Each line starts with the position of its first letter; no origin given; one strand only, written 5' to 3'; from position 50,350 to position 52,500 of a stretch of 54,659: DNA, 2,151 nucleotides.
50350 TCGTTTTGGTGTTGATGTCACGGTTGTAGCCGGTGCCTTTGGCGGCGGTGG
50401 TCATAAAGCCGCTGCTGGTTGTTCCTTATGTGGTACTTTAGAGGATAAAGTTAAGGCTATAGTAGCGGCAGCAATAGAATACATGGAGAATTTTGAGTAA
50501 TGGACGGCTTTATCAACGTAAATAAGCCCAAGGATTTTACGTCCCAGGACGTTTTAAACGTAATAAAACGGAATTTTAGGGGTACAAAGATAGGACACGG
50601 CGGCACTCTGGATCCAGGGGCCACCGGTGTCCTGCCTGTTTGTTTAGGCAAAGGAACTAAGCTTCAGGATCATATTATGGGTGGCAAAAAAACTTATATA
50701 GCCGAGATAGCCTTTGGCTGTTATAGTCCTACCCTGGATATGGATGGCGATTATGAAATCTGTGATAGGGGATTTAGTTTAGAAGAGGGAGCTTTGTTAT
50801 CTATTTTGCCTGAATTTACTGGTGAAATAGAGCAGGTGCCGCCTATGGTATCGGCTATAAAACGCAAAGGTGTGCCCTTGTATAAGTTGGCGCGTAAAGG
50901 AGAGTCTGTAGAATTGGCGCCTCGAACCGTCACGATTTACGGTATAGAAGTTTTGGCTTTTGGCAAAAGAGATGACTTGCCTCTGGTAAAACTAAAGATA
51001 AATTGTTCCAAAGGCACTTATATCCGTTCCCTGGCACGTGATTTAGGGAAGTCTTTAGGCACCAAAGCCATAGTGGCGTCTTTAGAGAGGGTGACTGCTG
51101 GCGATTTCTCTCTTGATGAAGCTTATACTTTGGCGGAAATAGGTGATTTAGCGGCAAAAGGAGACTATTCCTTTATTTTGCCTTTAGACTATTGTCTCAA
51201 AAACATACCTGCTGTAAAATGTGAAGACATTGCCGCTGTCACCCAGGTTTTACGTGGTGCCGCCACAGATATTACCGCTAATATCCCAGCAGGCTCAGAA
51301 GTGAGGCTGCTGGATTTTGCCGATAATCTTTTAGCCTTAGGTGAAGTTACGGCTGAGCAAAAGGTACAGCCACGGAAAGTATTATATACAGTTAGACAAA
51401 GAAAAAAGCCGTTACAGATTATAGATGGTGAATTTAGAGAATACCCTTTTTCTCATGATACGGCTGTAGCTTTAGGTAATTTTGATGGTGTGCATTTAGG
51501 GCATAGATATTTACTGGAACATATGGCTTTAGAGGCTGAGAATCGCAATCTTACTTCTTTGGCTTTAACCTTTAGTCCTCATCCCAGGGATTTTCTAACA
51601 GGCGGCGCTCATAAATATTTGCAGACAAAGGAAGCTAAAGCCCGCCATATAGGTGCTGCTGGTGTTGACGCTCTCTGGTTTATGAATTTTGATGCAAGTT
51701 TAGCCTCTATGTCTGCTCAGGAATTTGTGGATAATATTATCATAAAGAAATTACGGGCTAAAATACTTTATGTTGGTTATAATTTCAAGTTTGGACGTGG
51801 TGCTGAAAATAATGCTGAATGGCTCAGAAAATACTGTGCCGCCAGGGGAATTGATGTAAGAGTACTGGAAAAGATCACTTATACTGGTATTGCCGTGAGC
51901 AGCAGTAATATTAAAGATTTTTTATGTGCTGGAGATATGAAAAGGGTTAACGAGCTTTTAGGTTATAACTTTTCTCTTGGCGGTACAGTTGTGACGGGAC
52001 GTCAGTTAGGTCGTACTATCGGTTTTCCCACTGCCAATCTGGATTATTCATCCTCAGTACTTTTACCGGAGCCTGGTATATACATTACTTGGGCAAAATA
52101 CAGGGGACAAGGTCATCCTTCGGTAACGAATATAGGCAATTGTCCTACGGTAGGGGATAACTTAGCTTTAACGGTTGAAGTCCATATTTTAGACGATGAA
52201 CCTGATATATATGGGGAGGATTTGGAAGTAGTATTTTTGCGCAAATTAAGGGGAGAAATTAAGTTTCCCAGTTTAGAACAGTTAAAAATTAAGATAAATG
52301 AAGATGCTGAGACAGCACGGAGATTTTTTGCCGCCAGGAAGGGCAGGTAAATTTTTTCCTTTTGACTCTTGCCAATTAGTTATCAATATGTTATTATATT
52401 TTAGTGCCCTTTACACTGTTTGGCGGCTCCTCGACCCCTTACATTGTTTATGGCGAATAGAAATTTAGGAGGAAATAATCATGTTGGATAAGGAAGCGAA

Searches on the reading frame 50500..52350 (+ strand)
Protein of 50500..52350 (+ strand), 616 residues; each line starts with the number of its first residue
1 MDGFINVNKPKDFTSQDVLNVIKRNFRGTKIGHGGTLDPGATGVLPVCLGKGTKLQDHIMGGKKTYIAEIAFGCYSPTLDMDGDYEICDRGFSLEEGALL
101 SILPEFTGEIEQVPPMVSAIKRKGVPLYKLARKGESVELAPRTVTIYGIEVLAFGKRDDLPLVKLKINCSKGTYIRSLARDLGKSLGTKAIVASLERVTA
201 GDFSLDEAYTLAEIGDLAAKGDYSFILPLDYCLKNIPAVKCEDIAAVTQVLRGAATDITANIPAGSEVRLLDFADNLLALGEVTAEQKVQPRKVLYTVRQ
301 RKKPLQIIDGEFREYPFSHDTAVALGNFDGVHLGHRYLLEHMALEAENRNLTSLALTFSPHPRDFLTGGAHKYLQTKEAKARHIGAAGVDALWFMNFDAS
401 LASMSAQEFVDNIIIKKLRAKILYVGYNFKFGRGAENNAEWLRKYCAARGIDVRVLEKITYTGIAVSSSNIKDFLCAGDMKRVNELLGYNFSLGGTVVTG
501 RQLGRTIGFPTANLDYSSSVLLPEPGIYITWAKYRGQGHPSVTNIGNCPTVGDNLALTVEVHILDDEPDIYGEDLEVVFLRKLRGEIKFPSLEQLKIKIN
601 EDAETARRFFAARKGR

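Call 81: search_protein_families(library=pfam, proteins=[window:50500-52350:+])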
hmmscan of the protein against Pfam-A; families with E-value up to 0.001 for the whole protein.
window:50500-52350:+ (616 aa): 4 families
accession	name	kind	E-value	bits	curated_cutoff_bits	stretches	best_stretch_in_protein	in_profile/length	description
PF01509.24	TruB_N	-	5.5e-48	163.6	27.3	1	23-175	1-149/149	TruB family pseudouridylate synthase (N terminal domain)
PF06574.18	FAD_syn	-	1.7e-44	151.9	27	1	318-469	5-157/158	FAD synthetase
PF01687.23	Flavokinase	-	1.9e-39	135.2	19.6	1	487-610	1-124/124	Riboflavin kinase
PF16198.10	TruB_C_2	-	2.2e-08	34.5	29.3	1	176-233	1-65/66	tRNA pseudouridylate synthase B C-terminal domain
